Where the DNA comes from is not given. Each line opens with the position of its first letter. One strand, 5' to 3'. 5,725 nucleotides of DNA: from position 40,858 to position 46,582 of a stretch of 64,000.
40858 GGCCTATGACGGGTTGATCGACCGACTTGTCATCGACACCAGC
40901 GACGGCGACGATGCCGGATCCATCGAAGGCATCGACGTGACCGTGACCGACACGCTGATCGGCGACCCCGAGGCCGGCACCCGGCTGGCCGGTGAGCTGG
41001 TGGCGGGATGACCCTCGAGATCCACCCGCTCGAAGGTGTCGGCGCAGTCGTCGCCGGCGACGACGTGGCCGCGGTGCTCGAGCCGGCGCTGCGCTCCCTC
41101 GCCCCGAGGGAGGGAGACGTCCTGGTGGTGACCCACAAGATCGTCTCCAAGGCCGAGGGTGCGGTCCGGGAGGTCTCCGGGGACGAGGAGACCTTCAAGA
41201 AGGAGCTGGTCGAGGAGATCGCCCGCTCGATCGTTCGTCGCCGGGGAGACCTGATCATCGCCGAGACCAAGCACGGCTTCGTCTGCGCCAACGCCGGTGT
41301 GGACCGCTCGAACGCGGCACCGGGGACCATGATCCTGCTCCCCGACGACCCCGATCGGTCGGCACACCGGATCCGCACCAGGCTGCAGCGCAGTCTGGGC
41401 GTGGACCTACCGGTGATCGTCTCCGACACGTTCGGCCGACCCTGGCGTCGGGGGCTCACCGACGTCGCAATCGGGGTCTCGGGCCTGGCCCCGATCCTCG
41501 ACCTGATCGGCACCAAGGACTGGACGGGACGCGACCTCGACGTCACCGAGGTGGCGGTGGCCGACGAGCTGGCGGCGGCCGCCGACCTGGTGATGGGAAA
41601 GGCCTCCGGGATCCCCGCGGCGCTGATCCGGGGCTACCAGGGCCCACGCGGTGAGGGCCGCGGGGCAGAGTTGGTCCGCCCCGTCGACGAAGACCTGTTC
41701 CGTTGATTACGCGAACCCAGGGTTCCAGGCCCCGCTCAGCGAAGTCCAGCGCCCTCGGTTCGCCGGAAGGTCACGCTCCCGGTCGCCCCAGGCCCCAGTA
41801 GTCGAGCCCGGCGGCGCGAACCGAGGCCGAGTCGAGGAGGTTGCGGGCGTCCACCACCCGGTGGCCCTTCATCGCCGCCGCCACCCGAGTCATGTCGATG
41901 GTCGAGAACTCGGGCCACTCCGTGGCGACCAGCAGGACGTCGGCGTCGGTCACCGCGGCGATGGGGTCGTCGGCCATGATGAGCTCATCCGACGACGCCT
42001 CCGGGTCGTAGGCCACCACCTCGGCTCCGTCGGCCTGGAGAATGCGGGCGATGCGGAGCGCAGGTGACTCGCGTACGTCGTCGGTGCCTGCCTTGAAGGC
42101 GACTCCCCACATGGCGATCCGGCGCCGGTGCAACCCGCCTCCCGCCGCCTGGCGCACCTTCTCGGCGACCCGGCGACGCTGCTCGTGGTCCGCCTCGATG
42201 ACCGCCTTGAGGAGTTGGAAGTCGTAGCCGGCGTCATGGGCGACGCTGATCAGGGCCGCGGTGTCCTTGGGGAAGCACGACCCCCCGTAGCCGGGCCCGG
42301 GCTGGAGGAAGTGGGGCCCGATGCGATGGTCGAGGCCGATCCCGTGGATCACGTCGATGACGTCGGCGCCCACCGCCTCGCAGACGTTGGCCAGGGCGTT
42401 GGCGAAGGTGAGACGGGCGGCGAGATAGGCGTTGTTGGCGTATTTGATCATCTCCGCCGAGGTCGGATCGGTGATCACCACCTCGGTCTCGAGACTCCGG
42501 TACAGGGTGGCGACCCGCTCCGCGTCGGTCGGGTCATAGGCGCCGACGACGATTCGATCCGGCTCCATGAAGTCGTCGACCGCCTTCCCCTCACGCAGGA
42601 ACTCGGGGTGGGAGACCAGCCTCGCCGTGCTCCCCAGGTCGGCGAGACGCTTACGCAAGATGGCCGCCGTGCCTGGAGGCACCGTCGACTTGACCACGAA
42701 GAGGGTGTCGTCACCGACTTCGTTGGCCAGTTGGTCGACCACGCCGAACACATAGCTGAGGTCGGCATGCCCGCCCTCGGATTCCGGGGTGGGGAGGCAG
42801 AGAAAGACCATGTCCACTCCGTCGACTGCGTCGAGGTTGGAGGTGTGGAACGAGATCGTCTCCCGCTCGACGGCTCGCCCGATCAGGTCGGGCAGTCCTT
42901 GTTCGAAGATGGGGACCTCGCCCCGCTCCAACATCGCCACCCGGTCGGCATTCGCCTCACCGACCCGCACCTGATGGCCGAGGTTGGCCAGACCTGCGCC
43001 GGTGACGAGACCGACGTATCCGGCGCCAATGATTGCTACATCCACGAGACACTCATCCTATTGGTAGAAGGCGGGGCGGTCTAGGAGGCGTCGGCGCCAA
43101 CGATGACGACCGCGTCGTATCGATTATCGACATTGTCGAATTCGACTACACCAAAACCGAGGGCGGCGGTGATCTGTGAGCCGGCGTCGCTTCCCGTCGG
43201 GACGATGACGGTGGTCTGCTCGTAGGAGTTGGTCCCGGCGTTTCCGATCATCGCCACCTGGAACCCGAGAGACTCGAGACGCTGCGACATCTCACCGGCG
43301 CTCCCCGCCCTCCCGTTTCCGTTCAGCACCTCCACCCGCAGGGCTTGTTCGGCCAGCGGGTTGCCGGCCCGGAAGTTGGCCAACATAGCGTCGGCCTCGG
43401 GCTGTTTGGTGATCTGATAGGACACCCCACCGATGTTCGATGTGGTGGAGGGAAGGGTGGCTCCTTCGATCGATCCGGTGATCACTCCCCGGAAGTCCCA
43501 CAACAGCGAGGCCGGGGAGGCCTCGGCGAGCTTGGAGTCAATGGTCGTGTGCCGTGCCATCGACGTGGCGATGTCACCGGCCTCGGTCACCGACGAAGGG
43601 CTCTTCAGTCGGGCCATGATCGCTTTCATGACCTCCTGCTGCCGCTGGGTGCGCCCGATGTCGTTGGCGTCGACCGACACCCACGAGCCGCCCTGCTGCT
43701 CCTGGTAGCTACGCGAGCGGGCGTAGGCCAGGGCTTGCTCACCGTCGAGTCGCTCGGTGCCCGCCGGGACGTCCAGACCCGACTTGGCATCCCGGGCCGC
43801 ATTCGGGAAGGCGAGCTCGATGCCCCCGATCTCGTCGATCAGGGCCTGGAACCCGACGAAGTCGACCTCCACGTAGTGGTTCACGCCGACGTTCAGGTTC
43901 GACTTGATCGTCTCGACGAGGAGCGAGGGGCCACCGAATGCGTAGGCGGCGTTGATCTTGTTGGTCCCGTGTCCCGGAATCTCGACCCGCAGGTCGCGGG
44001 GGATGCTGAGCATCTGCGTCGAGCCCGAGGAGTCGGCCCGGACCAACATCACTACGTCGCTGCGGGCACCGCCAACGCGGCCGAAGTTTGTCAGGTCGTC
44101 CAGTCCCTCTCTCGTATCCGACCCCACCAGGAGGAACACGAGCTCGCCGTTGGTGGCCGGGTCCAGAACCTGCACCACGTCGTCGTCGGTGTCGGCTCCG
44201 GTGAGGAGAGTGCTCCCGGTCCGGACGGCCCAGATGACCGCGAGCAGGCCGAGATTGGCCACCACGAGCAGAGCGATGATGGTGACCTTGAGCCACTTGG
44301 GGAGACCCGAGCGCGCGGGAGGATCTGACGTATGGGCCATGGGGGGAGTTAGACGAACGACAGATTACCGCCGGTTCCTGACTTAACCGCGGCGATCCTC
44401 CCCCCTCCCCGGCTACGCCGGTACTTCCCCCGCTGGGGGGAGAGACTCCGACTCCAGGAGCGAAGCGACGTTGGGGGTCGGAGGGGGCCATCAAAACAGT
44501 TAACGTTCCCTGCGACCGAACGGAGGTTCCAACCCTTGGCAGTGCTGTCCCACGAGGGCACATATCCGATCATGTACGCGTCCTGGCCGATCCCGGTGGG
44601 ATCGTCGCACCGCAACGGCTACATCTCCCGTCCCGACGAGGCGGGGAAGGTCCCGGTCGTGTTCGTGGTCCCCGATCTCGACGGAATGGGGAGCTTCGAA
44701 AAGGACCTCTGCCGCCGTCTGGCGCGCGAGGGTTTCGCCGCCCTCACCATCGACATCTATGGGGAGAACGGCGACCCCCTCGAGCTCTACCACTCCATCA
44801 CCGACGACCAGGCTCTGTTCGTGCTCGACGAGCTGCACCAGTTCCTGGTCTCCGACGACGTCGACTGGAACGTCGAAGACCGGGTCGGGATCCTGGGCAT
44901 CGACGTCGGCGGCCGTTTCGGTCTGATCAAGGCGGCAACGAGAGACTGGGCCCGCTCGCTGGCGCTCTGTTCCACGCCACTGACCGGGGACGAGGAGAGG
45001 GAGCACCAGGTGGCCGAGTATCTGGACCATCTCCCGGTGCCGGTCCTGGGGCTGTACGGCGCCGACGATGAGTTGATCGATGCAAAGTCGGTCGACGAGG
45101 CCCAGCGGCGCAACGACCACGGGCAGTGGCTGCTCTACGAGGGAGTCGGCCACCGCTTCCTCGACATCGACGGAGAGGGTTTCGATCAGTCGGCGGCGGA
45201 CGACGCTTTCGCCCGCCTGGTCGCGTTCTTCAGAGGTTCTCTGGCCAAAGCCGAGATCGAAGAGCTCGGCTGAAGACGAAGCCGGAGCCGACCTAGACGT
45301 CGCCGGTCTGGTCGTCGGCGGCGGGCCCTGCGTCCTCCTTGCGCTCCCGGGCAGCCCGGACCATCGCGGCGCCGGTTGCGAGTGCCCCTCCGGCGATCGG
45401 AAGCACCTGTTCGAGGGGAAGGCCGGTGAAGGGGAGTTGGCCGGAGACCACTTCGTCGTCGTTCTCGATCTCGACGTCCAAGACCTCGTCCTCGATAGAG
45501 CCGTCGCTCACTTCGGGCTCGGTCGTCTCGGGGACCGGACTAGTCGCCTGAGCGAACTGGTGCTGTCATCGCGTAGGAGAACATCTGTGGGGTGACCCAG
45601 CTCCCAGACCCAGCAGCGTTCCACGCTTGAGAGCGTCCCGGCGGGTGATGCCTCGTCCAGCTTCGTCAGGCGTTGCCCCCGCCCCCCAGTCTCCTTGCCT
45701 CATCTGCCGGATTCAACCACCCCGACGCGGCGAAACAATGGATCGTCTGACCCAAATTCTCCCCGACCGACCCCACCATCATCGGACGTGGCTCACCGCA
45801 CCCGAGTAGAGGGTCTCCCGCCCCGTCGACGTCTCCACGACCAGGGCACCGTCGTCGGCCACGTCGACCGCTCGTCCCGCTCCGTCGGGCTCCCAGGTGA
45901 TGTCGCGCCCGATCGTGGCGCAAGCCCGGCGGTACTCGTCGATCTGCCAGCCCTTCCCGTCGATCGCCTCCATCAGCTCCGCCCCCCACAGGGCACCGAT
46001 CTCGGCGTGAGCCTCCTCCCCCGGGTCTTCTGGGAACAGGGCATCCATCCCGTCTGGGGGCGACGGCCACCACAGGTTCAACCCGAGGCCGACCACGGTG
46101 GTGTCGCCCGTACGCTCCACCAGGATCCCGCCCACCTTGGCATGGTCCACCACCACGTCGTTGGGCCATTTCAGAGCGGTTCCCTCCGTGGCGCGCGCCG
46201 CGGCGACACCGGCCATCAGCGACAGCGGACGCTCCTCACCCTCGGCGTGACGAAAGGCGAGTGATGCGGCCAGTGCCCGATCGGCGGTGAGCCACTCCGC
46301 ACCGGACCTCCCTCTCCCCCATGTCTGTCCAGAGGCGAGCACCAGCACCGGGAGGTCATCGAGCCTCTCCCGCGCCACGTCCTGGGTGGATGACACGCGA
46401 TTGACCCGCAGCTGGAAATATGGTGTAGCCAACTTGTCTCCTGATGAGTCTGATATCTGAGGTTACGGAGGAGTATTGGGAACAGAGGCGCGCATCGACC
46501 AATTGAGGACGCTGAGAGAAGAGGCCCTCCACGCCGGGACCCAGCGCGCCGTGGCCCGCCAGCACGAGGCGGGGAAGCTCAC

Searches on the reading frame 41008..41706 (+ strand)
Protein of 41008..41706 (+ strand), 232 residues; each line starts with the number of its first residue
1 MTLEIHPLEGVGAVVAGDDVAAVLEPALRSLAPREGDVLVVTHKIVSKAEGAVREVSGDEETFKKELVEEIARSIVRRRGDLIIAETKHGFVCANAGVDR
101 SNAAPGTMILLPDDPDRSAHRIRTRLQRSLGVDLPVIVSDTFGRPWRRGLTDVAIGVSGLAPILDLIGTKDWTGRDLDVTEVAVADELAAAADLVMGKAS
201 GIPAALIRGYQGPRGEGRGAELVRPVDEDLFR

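Call 65: search_protein_families(library=pfam, proteins=[window:41008-41706:+], max_evalue=0.00001)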
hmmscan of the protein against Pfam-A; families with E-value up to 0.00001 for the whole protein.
window:41008-41706:+ (232 aa): 1 family
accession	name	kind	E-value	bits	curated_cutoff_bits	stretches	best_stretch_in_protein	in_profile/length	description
PF01996.21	F420_ligase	-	2.6e-57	194.3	25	1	13-209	6-218/218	F420-0:Gamma-glutamyl ligase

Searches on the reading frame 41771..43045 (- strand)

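Call 66: search_protein_families(library=pfam, proteins=[window:41771-43045:-], max_evalue=0.00001)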
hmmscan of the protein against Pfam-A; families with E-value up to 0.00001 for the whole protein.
window:41771-43045:- (424 aa): 4 families
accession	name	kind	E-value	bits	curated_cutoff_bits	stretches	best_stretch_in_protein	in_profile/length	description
PF03721.20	UDPG_MGDP_dh_N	-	4.7e-47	160.4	27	1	1-178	1-184/187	UDP-glucose/GDP-mannose dehydrogenase family, NAD binding domain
PF00984.24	UDPG_MGDP_dh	-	3.9e-36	123.5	25.4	1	196-285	2-91/94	UDP-glucose/GDP-mannose dehydrogenase family, central domain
PF03720.21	UDPG_MGDP_dh_C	-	8.3e-29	100.4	30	1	311-405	1-102/103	UDP-glucose/GDP-mannose dehydrogenase family, UDP binding domain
PF03807.23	F420_oxidored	-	5e-07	30.7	21.6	0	3-87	2-70/94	NADP oxidoreductase coenzyme F420-dependent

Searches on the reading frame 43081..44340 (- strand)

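Call 66: search_protein_families(library=pfam, proteins=[window:43081-44340:-], max_evalue=0.00001)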
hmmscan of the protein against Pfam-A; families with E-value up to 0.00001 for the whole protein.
window:43081-44340:- (419 aa): 2 families
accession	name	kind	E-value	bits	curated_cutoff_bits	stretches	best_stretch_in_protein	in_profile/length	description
PF03816.19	LytR_cpsA_psr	-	1.4e-43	149.1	24.6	1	93-246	1-149/150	LytR_cpsA_psr family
PF13399.11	LytR_C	-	6.2e-15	56.3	22.2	1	334-417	2-85/86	LytR cell envelope-related transcriptional attenuator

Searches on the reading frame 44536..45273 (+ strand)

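Call 66: search_protein_families(library=pfam, proteins=[window:44536-45273:+], max_evalue=0.00001)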
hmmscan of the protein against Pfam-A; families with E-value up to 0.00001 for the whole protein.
window:44536-45273:+ (245 aa): 1 family
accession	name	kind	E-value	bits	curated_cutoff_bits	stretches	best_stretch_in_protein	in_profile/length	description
PF01738.24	DLH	-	3.6e-20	72.9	21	1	28-233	3-214/217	Dienelactone hydrolase family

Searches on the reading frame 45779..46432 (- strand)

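Call 66: search_protein_families(library=pfam, proteins=[window:45779-46432:-], max_evalue=0.00001)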
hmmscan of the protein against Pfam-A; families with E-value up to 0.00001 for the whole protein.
window:45779-46432:- (217 aa): 2 families
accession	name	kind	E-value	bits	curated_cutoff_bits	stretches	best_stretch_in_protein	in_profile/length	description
PF03099.24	BPL_LplA_LipB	-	3.3e-13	50.2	21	1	12-114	4-128/133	Biotin/lipoate A/B protein ligase family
PF02237.23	BPL_C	-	2e-07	31.2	21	1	186-215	17-47/48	Biotin protein ligase C terminal domain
